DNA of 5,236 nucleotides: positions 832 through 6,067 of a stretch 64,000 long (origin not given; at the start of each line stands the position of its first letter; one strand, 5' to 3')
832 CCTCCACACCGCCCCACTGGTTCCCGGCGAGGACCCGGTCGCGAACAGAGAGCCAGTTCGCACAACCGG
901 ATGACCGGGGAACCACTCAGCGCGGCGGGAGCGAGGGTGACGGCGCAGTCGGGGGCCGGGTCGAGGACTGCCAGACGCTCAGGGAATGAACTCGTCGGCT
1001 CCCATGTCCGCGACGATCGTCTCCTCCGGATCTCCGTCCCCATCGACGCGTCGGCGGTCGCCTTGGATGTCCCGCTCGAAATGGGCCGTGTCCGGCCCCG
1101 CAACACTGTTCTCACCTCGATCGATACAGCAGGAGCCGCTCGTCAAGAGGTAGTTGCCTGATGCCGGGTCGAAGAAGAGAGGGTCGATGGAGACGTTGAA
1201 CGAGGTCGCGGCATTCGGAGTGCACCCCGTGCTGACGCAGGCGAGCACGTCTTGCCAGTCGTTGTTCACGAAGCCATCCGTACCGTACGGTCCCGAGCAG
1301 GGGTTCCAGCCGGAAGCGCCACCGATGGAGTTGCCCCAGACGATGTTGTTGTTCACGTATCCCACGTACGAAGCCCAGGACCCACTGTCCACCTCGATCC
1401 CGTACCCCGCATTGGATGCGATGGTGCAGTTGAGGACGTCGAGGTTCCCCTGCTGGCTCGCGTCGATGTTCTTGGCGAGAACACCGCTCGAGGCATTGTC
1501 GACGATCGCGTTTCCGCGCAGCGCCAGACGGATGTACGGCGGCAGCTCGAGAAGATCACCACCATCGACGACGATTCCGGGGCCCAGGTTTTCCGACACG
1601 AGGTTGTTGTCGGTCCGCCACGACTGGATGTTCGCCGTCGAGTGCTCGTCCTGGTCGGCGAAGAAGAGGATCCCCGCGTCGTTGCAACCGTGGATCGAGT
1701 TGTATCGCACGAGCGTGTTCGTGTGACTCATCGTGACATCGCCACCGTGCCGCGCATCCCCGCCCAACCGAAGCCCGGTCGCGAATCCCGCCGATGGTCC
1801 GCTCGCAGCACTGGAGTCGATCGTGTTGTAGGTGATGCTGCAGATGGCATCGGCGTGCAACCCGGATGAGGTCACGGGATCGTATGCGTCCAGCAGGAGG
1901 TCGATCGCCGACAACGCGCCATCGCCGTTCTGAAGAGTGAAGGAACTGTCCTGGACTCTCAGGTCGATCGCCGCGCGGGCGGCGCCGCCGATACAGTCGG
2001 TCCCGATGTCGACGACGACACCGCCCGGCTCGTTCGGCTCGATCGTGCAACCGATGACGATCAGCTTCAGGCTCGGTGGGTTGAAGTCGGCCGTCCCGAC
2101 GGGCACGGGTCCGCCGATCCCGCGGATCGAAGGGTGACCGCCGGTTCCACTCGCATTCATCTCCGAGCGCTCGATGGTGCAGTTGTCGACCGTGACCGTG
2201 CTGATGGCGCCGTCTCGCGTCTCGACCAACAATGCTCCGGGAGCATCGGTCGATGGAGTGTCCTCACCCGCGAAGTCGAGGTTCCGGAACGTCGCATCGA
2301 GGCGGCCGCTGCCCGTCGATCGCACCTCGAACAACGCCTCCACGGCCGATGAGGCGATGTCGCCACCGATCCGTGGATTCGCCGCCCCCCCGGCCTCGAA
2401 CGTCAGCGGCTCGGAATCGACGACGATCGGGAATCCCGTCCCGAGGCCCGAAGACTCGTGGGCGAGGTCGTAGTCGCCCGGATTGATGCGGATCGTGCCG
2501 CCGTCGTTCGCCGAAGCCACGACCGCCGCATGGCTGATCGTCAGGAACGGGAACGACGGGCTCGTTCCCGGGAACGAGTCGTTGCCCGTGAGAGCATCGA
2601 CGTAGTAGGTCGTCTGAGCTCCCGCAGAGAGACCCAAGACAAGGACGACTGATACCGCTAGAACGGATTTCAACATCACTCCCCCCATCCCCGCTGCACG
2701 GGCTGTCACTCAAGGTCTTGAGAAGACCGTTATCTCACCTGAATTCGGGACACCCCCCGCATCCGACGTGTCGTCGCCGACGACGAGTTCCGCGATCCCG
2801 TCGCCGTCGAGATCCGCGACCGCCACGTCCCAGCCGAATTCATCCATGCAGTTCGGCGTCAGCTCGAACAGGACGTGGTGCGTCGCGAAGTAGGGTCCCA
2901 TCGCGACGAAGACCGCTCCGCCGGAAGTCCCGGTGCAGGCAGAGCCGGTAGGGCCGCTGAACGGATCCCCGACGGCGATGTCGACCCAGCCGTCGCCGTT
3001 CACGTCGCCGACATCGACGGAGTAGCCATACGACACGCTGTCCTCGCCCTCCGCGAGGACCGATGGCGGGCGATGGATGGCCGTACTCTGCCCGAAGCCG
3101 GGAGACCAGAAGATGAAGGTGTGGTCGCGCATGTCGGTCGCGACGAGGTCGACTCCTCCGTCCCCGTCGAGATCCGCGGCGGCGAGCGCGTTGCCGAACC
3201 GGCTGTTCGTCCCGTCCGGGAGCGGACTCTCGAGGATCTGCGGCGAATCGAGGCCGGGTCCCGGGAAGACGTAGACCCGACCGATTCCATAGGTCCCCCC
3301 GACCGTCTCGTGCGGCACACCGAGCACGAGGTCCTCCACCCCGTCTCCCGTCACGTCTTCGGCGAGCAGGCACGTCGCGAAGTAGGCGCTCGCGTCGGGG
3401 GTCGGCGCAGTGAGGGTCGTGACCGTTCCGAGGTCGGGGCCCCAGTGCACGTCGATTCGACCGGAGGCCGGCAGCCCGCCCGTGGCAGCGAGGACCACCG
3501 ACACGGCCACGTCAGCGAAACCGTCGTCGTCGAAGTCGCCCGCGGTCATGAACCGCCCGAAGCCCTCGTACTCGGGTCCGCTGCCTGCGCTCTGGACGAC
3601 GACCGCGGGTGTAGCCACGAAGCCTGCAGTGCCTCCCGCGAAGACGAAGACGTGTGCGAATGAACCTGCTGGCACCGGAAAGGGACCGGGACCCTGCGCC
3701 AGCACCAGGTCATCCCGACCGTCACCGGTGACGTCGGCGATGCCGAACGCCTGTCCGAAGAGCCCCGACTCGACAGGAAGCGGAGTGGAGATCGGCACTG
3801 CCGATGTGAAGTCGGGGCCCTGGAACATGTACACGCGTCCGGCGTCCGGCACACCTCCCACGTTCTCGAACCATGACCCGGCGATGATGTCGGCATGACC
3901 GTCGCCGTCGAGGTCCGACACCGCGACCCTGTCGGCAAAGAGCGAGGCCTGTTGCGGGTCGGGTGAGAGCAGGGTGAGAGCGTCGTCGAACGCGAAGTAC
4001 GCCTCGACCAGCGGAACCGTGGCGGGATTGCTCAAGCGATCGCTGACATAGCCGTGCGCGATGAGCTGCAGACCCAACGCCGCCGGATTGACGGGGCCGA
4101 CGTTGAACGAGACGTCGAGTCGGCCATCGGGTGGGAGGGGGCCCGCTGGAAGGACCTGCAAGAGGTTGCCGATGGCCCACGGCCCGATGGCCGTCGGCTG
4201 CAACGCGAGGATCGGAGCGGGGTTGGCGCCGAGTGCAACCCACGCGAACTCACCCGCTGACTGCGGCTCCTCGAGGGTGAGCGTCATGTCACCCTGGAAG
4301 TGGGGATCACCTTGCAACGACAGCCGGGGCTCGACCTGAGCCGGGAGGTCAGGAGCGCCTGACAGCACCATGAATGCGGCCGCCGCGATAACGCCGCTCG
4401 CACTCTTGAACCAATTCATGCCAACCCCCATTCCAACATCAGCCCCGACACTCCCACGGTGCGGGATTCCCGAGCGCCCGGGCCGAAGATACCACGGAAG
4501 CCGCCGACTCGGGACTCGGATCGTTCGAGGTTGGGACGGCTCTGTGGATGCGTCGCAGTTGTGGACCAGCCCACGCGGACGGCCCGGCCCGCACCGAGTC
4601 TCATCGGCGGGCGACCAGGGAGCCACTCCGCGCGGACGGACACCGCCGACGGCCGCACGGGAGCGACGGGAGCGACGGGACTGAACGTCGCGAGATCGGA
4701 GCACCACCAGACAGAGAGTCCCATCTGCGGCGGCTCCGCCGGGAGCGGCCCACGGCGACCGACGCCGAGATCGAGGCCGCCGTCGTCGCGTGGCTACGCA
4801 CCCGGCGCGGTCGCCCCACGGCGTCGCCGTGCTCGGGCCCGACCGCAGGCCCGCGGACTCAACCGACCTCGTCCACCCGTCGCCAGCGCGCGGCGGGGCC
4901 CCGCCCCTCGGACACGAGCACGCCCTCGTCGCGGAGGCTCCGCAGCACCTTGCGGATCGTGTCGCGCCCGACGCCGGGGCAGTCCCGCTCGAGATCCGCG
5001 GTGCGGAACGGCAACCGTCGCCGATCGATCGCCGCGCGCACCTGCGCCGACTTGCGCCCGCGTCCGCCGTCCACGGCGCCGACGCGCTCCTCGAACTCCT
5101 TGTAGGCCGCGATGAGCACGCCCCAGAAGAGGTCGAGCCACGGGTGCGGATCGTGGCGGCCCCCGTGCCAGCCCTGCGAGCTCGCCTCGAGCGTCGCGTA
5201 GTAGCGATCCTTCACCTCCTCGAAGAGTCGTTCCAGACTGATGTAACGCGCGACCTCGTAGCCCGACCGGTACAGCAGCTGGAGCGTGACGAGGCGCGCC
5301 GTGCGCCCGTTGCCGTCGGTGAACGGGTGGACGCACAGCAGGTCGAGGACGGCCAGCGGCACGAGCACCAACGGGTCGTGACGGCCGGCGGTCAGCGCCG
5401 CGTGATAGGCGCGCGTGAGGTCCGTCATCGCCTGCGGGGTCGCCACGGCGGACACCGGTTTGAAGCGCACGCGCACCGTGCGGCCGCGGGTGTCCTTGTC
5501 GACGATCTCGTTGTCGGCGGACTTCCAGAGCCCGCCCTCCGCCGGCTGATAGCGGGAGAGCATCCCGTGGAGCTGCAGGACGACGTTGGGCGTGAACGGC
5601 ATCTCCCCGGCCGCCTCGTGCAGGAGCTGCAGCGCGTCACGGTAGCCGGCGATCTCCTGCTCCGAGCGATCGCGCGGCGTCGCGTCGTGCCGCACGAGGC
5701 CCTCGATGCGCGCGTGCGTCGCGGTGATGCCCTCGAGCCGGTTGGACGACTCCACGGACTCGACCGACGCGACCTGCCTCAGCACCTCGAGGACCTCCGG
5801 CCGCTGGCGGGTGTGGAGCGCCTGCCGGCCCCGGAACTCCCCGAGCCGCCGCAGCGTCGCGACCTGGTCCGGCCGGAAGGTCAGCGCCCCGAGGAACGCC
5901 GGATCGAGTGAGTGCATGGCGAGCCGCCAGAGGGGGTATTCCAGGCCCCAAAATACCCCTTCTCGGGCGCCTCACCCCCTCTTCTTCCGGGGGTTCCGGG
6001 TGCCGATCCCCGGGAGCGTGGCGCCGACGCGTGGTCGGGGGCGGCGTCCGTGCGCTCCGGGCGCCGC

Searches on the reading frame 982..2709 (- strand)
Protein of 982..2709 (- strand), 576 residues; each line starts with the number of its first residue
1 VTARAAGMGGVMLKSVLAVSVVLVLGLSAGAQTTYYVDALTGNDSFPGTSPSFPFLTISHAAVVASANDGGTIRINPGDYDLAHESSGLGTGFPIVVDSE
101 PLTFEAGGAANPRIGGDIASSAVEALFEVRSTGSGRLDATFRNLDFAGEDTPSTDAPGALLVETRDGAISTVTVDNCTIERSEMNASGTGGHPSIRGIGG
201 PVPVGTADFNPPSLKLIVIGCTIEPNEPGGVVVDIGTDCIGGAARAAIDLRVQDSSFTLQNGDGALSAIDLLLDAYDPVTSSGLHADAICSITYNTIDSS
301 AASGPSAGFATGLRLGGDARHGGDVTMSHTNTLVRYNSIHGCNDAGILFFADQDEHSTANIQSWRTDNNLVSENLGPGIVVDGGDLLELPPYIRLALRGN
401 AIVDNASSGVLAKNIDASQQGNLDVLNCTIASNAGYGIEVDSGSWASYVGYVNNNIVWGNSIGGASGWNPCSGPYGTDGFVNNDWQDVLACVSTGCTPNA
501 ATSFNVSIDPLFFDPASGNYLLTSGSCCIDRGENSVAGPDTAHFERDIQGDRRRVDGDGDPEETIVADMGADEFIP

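Call 45: search_protein_families(library=pfam, proteins=[window:982-2709:-], max_evalue=0.001)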
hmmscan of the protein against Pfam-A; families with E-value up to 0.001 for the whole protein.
window:982-2709:- (576 aa): 2 families
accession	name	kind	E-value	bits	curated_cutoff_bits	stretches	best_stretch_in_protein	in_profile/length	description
PF13229.12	Beta_helix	-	3.8e-09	36.8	25.9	1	397-466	82-143/158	Right handed beta helix region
PF07602.17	DUF1565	-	1.7e-06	28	20.3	1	41-99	2-52/257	Protein of unknown function (DUF1565)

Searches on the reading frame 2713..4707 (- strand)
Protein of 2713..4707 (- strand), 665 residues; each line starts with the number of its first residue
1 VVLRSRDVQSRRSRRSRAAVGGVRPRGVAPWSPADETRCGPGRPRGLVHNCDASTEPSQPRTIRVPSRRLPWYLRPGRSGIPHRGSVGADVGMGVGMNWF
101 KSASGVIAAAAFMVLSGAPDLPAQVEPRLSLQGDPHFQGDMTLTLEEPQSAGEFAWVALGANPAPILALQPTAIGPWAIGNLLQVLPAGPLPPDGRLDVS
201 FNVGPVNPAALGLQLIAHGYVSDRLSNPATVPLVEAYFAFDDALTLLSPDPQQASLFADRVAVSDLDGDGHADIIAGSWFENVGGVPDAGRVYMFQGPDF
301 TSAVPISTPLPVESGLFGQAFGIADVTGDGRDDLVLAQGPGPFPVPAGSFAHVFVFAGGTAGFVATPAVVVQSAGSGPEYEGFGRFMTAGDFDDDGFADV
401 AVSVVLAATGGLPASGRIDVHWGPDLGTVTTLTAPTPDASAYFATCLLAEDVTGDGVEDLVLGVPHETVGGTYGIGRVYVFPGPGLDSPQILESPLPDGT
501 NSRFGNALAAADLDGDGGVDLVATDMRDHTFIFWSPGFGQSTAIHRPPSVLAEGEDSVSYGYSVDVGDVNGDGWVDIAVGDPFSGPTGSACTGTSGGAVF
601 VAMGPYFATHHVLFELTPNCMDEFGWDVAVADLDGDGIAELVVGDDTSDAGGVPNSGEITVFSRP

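Call 45: search_protein_families(library=pfam, proteins=[window:2713-4707:-], max_evalue=0.001)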
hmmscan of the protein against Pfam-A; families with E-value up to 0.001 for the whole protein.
window:2713-4707:- (665 aa): 3 families
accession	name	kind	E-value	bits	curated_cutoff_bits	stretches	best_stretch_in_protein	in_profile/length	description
PF01839.29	FG-GAP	-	1.7e-33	114.4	22.1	4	560-601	1-36/37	FG-GAP repeat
PF13517.12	FG-GAP_3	-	1.8e-23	83.4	26.9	3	512-579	1-61/61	FG-GAP-like repeat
PF12256.14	TcdB_toxin_midN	-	0.00075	19.3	24.8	0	438-468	20-51/181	Insecticide toxin TcdB middle/N-terminal region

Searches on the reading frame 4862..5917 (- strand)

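Call 45: search_protein_families(library=pfam, proteins=[window:4862-5917:-], max_evalue=0.001)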
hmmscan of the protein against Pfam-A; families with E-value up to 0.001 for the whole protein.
window:4862-5917:- (352 aa): 1 family
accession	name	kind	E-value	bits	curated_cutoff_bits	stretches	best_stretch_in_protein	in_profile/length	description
PF02661.23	Fic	-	1.6e-11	45.3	24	1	107-215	1-93/93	Fic/DOC family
